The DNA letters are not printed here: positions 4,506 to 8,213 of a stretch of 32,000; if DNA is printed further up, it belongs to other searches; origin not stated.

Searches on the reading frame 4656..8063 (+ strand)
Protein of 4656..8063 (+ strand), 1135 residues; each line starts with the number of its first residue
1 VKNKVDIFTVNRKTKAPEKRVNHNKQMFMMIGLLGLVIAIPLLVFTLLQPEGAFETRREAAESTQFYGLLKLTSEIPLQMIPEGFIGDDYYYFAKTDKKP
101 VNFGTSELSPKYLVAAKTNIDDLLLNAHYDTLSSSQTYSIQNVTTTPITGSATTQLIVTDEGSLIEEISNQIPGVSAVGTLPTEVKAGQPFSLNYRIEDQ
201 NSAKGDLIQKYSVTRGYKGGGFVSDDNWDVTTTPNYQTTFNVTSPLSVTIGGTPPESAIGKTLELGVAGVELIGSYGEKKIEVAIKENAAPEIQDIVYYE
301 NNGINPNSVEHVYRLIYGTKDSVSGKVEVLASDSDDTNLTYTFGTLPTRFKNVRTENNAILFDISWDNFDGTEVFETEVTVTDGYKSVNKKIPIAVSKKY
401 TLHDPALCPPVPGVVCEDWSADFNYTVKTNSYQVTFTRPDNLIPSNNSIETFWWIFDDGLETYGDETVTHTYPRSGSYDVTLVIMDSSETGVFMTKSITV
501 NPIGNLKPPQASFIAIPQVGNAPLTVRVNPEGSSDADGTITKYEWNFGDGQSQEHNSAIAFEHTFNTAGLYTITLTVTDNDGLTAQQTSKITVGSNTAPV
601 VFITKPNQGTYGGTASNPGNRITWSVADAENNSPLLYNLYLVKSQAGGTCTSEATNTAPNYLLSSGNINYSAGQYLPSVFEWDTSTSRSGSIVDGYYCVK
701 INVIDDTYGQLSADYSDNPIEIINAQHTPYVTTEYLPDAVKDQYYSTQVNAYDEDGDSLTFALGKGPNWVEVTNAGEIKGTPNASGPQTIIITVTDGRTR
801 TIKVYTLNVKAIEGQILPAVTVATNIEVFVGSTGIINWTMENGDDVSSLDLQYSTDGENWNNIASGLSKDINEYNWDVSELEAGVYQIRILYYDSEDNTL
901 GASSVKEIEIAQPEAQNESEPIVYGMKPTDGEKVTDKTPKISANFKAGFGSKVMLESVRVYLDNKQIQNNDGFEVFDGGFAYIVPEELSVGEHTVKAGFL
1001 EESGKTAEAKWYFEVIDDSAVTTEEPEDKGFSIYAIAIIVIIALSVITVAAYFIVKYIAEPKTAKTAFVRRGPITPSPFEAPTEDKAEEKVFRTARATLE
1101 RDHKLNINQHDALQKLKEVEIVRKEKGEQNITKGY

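Call 10: search_protein_families(library=pfam, proteins=[window:4656-8063:+], max_evalue=0.01)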
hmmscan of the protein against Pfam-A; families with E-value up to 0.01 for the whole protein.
window:4656-8063:+ (1135 aa): 7 families
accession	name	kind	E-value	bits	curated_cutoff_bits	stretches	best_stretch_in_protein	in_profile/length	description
PF18911.6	PKD_4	-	1.8e-27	95.7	27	2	508-593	3-85/85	PKD domain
PF00801.26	PKD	-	6.8e-19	68.1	23.5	2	517-588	8-76/80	PKD domain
PF22352.2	K319L-like_PKD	-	3.8e-09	36.9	27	1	525-593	13-84/84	K319L-like, PKD domain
PF17963.7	Big_9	-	3.4e-05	25.1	23.6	2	741-801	15-81/89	Bacterial Ig domain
PF00754.31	F5_F8_type_C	-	0.00029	21.4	28.2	0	843-877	60-90/127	F5/8 type C domain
PF05345.18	He_PIG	-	0.00059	20.7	24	1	732-809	5-95/96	Putative Ig domain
PF16967.11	TcfC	-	0.0034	17.3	29.4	0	568-592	43-67/68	E-set like domain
